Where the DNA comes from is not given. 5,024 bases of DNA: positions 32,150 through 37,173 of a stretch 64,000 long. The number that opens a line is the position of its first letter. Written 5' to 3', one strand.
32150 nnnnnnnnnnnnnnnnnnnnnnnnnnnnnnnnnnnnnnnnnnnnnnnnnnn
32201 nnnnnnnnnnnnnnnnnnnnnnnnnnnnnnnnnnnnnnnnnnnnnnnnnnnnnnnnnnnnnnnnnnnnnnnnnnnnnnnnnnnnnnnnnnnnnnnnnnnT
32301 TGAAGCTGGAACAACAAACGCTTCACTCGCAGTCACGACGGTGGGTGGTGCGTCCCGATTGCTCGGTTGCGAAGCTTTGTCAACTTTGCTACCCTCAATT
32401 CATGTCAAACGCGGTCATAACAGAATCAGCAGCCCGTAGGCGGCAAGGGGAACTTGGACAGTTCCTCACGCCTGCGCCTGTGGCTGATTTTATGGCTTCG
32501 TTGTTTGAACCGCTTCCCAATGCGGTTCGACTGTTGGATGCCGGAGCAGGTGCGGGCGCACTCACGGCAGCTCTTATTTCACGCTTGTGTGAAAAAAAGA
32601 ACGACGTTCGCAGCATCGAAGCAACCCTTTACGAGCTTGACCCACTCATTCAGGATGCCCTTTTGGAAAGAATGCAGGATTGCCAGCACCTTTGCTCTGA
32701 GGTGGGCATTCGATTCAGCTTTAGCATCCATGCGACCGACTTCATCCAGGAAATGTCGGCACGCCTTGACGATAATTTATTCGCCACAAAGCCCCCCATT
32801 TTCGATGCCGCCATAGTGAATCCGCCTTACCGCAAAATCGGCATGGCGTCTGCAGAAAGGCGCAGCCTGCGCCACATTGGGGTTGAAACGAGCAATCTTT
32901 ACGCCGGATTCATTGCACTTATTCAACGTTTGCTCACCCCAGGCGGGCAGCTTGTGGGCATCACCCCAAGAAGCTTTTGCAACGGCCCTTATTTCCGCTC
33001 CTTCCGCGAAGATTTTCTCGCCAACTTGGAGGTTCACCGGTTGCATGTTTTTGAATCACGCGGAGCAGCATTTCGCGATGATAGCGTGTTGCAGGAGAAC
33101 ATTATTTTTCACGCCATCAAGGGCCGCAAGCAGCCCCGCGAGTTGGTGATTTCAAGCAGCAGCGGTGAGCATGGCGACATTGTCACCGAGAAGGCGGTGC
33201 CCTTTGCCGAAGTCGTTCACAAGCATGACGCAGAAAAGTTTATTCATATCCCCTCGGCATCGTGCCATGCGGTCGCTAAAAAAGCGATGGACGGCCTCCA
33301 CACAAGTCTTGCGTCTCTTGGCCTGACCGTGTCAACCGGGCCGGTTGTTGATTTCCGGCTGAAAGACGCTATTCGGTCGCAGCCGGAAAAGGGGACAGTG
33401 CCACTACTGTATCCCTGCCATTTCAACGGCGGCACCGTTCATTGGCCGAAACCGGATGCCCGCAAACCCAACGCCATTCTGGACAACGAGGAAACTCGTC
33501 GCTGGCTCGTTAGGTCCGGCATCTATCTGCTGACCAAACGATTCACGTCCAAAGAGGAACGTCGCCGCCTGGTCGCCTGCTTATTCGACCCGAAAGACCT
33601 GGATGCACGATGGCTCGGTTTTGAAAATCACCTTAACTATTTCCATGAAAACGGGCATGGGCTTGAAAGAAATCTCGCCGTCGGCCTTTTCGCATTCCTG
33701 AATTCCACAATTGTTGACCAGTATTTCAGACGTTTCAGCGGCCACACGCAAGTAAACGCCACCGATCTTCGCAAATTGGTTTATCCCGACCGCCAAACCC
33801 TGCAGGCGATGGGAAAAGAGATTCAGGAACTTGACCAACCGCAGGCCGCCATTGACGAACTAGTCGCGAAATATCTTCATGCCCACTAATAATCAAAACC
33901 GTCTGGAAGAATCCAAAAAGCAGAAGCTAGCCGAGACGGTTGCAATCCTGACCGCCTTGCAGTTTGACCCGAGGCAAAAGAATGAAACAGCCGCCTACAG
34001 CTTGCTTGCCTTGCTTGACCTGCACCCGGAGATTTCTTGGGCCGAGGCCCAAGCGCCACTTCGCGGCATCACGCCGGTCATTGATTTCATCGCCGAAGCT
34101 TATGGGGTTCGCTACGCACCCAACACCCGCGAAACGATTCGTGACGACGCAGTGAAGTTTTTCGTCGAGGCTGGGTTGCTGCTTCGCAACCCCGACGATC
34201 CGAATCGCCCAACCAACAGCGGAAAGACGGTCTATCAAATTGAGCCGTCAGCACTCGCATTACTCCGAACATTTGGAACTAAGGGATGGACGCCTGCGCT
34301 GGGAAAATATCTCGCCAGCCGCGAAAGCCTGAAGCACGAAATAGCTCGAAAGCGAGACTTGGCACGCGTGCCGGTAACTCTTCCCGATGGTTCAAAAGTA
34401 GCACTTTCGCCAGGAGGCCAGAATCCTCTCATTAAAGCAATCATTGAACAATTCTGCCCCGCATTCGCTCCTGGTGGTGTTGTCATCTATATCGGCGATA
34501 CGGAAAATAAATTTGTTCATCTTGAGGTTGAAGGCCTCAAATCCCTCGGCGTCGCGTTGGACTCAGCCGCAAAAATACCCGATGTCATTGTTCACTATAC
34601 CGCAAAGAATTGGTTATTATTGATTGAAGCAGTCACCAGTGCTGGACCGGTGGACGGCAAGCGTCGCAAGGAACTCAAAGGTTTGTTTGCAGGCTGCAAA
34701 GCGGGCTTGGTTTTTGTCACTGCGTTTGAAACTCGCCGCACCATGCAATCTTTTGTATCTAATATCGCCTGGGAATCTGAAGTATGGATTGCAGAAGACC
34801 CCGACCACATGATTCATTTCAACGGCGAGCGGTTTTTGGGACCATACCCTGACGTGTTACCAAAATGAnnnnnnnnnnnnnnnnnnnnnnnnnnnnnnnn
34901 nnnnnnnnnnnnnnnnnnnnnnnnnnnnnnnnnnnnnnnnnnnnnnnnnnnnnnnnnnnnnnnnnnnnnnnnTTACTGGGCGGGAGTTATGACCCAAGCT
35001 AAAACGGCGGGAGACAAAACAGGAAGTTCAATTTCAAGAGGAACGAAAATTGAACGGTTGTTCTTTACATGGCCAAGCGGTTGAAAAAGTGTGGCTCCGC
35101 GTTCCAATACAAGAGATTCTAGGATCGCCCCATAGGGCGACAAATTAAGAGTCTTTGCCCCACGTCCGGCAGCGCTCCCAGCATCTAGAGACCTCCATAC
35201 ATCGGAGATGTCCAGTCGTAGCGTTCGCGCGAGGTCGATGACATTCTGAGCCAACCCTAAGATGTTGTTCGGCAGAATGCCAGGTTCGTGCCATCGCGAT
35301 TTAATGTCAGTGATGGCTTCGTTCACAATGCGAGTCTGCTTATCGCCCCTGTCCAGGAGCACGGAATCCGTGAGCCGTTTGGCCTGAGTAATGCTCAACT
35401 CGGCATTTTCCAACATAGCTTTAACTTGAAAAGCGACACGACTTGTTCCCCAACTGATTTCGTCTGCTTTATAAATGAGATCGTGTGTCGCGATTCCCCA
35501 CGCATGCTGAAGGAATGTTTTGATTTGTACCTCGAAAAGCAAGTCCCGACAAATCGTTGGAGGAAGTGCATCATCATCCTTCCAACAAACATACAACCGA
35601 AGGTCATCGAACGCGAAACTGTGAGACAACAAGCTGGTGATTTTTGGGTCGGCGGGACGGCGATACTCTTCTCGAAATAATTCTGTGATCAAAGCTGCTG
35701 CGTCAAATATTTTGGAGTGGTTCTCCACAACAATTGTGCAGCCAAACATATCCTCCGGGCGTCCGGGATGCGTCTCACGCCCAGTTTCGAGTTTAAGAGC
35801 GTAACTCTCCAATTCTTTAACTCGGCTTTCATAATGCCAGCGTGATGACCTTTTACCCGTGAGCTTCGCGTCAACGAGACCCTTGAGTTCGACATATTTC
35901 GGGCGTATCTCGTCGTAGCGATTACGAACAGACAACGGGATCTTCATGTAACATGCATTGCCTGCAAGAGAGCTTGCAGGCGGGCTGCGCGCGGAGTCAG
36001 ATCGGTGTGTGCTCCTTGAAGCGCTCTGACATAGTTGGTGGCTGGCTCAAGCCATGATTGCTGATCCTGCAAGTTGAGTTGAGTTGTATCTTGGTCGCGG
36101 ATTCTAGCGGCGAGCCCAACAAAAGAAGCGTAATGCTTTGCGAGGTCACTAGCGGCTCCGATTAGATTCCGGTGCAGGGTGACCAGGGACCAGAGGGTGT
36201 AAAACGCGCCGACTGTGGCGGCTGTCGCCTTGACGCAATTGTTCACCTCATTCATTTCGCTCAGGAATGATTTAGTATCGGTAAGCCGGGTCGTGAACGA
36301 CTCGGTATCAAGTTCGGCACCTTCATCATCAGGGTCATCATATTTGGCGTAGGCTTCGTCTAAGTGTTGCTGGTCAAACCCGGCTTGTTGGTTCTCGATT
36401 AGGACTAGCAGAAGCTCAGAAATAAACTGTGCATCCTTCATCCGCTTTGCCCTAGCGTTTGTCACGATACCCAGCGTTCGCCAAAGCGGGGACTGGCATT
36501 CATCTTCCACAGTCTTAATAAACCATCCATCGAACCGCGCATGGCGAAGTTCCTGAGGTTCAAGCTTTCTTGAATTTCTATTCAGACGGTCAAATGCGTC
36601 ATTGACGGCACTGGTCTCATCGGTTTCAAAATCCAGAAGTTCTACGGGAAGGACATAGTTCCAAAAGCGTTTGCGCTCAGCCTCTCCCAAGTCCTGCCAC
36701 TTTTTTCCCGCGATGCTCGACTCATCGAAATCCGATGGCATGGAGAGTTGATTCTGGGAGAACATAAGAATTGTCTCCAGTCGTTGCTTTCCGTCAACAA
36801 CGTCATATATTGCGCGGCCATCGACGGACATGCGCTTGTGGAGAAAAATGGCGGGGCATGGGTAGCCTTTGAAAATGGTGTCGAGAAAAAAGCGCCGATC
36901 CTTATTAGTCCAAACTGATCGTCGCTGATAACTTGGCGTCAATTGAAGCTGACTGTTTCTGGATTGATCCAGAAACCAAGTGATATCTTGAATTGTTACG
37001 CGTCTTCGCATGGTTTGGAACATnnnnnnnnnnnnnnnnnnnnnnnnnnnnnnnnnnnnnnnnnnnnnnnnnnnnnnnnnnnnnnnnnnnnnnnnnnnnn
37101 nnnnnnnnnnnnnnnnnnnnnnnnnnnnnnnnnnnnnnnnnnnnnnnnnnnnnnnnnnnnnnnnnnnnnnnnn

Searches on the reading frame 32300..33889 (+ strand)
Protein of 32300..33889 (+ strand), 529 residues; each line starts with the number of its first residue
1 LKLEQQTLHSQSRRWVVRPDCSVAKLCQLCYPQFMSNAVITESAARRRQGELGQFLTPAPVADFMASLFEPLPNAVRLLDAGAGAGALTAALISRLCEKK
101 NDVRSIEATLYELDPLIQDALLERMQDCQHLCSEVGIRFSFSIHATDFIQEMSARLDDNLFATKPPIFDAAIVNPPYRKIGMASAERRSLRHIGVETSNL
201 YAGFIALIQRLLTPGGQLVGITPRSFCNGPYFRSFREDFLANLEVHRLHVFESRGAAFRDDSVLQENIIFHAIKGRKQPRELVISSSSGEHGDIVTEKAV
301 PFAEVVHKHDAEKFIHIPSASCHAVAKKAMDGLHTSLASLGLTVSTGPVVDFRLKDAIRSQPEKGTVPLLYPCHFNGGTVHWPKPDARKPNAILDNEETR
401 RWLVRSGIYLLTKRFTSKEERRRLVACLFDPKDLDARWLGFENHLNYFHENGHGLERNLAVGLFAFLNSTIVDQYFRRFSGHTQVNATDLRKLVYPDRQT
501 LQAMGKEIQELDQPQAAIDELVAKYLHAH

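Call 23: search_protein_families(library=pfam, max_evalue=0.00001, proteins=[window:32300-33889:+])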
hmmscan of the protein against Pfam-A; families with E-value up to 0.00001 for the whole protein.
window:32300-33889:+ (529 aa): 1 family
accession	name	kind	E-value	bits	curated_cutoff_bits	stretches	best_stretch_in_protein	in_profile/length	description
PF07669.17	Eco57I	-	1.2e-10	42.2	25.3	1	144-253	61-167/171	Eco57I restriction-modification methylase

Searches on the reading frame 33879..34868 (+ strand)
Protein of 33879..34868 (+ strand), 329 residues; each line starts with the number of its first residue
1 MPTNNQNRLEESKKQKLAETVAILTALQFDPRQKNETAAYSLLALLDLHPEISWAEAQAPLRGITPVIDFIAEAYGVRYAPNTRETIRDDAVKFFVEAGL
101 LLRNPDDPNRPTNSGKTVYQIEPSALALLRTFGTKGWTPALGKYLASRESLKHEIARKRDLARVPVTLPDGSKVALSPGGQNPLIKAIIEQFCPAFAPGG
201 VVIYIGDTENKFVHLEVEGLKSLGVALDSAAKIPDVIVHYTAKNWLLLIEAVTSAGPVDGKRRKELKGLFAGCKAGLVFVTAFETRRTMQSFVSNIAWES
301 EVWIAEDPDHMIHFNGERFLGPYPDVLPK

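Call 23: search_protein_families(library=pfam, max_evalue=0.00001, proteins=[window:33879-34868:+])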
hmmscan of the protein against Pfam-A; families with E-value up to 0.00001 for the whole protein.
window:33879-34868:+ (329 aa): 2 families
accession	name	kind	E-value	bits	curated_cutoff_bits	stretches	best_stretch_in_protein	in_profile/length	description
PF06616.17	BsuBI_PstI_RE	-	1.7e-61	206.6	27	1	164-317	1-154/154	BsuBI/PstI restriction endonuclease domain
PF17728.7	BsuBI_PstI_RE_N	-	3.6e-43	147.2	27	1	15-152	2-139/140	BsuBI/PstI restriction endonuclease HTH domain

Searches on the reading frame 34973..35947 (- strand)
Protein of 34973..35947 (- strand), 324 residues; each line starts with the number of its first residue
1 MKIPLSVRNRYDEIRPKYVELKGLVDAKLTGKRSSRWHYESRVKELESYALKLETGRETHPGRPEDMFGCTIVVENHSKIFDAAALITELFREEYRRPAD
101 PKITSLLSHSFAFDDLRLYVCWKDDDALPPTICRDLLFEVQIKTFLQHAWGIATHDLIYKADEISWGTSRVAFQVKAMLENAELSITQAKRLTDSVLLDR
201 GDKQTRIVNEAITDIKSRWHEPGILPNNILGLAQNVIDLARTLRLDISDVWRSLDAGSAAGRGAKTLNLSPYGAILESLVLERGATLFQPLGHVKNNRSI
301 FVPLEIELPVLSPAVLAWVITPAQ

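Call 23: search_protein_families(library=pfam, max_evalue=0.00001, proteins=[window:34973-35947:-])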
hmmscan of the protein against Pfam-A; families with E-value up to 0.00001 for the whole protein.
window:34973-35947:- (324 aa): 1 family
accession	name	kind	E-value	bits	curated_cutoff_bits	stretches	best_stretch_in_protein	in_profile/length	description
PF04607.23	RelA_SpoT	-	9.4e-07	29.5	27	1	41-162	1-111/113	Region found in RelA / SpoT proteins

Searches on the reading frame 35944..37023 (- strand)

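Call 71: search_protein_families(library=pfam, max_evalue=0.01, proteins=[window:35944-37023:-])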
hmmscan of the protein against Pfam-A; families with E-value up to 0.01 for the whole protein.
window:35944-37023:- (359 aa): 1 family
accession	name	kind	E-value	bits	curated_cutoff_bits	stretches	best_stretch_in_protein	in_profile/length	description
PF03235.19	GmrSD_N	-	4.1e-23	83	33.2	1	21-164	8-198/199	GmrSD restriction endonuclease, N-terminal domain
